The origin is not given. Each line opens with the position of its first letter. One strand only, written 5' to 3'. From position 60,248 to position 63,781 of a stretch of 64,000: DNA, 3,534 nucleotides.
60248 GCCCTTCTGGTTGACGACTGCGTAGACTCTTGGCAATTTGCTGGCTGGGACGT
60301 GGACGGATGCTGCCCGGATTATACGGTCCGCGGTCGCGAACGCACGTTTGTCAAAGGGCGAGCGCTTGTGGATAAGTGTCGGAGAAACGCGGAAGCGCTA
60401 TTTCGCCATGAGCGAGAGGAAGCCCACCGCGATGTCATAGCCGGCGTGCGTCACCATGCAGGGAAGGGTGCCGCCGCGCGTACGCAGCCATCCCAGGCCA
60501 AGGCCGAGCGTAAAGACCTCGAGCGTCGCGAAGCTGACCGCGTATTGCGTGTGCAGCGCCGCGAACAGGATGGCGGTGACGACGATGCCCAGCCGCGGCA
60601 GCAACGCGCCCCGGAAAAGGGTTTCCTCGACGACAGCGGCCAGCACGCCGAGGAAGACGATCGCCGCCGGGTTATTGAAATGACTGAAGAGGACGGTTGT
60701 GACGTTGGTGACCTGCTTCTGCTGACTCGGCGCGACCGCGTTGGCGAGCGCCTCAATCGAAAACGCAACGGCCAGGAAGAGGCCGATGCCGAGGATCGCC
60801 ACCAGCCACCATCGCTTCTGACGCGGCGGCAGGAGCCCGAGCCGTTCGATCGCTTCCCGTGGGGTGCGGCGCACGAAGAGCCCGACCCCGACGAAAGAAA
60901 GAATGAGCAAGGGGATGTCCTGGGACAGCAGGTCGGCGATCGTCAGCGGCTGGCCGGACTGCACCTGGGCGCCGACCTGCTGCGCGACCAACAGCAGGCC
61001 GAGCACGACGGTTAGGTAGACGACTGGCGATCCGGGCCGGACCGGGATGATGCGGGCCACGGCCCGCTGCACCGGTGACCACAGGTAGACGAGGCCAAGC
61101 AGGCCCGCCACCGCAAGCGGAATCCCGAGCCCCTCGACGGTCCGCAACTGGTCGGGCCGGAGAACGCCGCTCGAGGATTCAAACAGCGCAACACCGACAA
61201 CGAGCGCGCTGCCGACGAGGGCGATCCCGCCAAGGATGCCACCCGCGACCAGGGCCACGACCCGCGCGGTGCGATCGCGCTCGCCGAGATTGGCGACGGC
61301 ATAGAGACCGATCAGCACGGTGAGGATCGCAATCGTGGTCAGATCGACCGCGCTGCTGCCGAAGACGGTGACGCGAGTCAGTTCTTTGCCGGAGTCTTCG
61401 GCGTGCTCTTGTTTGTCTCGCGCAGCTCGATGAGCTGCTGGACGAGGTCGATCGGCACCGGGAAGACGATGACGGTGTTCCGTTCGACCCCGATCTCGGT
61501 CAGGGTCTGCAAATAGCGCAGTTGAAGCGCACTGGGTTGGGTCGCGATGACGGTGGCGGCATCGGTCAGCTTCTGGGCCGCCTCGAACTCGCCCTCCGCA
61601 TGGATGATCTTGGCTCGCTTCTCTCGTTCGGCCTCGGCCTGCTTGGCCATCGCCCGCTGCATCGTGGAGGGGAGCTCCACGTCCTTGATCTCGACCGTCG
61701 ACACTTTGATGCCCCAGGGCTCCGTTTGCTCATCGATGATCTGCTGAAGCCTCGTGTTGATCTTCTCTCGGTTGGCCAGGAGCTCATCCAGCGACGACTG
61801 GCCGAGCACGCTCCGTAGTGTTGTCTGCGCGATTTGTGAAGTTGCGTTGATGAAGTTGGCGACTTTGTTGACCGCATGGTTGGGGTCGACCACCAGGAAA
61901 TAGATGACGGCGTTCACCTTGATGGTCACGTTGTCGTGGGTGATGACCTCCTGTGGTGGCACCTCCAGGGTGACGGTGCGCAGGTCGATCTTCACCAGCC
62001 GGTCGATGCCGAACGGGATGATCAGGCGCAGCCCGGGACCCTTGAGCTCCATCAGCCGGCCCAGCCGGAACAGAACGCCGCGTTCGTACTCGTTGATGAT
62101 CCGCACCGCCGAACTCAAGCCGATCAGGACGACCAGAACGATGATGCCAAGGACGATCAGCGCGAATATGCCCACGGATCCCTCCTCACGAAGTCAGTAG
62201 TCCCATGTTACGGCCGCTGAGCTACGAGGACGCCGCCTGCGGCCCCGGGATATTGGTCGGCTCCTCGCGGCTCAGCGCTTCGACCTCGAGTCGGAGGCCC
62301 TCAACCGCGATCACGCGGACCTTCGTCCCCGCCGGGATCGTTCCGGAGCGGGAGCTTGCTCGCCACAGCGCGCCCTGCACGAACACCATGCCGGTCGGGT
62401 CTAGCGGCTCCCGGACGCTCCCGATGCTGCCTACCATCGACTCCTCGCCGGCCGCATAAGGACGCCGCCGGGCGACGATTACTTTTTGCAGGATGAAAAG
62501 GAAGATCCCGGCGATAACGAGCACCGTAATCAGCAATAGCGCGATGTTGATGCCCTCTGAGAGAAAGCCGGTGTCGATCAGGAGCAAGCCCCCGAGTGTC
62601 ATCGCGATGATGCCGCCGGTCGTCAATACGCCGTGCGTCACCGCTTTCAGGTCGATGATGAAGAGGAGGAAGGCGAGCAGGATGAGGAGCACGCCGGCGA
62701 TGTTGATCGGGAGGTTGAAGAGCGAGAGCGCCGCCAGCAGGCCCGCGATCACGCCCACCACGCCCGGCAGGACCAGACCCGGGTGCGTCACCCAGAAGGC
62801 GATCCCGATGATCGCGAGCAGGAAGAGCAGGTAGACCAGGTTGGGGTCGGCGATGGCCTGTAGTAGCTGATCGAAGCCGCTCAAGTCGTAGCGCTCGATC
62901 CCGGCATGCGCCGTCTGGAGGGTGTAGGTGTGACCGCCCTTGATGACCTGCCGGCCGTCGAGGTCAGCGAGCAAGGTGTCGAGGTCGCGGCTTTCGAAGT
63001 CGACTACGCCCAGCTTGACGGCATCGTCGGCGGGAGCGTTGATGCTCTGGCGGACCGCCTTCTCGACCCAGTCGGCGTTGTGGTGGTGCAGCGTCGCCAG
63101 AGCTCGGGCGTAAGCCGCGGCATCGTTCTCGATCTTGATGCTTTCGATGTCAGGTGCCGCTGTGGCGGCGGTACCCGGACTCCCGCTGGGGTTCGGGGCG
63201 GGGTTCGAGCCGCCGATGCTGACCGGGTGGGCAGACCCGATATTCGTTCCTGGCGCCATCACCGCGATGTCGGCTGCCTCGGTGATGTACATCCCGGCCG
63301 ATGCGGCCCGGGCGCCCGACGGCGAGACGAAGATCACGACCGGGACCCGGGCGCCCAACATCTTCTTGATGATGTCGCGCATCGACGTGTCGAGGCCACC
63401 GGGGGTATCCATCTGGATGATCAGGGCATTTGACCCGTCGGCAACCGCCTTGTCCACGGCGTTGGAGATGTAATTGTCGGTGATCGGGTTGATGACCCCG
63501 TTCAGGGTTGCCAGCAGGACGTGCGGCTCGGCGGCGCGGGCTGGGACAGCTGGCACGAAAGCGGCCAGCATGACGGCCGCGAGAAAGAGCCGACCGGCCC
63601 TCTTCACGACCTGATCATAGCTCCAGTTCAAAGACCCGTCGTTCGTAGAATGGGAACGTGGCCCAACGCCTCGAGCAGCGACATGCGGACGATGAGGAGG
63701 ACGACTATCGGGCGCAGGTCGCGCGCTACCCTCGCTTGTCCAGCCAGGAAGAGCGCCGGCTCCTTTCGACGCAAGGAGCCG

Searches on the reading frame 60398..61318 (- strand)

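Call 29: search_protein_families(library=pfam, proteins=[window:60398-61318:-], max_evalue=0.00001)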
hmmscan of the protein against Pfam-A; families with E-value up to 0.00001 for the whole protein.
window:60398-61318:- (306 aa): 1 family
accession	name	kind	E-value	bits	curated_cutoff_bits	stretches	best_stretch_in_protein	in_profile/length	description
PF02517.21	Rce1-like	-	3.3e-13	50.2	22.4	1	217-296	5-92/93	Type II CAAX prenyl endopeptidase Rce1-like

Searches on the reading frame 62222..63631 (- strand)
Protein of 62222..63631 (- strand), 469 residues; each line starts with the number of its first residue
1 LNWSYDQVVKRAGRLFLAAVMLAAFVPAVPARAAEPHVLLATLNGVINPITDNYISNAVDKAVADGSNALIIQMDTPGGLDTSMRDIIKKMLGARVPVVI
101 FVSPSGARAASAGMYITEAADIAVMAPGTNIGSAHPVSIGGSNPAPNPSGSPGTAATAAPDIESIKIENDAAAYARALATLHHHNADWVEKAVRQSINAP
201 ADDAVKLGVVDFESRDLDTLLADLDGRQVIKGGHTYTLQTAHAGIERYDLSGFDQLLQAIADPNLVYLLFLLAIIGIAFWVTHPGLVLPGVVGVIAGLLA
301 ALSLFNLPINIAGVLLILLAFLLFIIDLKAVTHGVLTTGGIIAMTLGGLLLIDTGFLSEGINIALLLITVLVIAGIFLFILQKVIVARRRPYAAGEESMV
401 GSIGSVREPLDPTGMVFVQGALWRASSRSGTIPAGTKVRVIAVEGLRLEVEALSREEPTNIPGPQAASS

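Call 29: search_protein_families(library=pfam, proteins=[window:62222-63631:-], max_evalue=0.00001)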
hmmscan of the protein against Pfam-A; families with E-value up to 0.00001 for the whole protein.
window:62222-63631:- (469 aa): 3 families
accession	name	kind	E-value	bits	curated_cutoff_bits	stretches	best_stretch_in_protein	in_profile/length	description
PF01957.25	NfeD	-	1.7e-17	63.8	29.1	1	397-451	2-56/57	NfeD-like C-terminal, partner-binding domain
PF24961.1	NfeD_membrane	-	3.2e-17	63.1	26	1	264-382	1-118/119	NfeD integral membrane domain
PF25145.1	NfeD1b_N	-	6.6e-15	55.6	40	1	47-225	11-180/189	NfeD1b, N-terminal domain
